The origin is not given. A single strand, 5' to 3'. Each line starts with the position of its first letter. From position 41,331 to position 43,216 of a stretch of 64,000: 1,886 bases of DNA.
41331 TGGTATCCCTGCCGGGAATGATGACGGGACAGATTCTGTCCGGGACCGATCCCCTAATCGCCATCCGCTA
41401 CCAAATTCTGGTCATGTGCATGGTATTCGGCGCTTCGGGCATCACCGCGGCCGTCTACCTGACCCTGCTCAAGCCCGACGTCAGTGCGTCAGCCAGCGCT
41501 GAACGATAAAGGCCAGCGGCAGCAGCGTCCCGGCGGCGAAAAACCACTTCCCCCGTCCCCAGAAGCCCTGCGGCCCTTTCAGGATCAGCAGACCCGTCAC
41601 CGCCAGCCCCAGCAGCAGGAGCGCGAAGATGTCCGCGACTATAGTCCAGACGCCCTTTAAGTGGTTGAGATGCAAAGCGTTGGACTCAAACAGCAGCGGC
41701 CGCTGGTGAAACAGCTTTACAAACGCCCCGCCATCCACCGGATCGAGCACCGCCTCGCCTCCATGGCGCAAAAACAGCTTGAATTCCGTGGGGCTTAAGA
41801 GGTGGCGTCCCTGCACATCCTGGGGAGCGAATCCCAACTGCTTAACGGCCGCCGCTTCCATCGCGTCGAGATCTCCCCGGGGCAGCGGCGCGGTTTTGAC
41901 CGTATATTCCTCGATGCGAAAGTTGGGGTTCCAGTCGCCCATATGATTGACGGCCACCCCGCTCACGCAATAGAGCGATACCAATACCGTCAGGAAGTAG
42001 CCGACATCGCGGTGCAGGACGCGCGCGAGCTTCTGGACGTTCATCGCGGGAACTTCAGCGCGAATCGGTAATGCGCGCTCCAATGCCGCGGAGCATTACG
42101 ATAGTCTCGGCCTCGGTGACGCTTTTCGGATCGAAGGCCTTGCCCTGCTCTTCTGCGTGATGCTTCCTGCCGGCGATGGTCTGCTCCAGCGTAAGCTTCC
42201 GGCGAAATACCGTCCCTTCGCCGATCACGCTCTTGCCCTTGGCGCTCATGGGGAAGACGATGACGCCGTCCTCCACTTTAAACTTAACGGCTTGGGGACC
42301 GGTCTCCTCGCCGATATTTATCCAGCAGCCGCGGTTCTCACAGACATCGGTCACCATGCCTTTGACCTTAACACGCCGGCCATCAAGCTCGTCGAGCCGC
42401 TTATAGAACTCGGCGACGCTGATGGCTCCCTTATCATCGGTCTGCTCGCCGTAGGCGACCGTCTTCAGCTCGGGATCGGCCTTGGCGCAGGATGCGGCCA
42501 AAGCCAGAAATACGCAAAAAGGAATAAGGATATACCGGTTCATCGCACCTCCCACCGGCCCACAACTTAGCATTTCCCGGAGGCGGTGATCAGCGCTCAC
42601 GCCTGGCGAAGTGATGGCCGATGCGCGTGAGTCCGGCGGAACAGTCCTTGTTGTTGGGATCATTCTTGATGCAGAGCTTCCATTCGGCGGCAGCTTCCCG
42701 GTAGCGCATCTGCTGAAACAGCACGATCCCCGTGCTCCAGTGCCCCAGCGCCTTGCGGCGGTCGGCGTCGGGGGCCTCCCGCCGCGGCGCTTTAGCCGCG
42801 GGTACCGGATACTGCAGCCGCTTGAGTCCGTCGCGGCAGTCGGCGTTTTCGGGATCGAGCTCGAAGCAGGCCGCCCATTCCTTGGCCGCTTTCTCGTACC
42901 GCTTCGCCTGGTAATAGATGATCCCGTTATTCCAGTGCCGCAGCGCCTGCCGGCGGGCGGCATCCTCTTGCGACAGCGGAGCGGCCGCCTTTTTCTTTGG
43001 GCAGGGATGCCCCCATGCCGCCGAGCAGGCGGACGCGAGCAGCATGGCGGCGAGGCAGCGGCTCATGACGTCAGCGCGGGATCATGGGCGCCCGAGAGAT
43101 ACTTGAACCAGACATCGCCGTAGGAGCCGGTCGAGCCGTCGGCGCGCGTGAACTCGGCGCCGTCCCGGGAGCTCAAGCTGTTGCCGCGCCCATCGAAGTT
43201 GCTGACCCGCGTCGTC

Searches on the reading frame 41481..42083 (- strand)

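Call 47: search_protein_families(library=pfam, proteins=[window:41481-42083:-], max_evalue=0.00001)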
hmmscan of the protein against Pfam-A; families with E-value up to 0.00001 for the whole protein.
window:41481-42083:- (200 aa): 1 family
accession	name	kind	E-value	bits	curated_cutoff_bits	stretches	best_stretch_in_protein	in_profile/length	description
PF16357.10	PepSY_TM_like_2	-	1.5e-06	28.8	27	0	144-193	143-192/197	Putative PepSY_TM-like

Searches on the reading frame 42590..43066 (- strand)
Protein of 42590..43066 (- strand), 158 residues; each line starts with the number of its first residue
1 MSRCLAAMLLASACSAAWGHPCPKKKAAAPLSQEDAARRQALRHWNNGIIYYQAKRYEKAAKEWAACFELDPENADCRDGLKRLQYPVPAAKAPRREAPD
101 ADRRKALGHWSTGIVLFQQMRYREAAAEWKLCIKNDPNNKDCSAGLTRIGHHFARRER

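Call 47: search_protein_families(library=pfam, proteins=[window:42590-43066:-], max_evalue=0.00001)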
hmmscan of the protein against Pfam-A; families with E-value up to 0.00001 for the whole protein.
window:42590-43066:- (158 aa): 2 families
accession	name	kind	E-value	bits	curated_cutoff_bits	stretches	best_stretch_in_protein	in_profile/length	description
PF07719.23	TPR_2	-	1.2e-09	38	27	0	43-74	3-34/34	Tetratricopeptide repeat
PF24575.1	TPR_Slam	-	3.9e-06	27.7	35.2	0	99-140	42-81/104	Surface lipoprotein assembly modifier, N-terminal TPR repeats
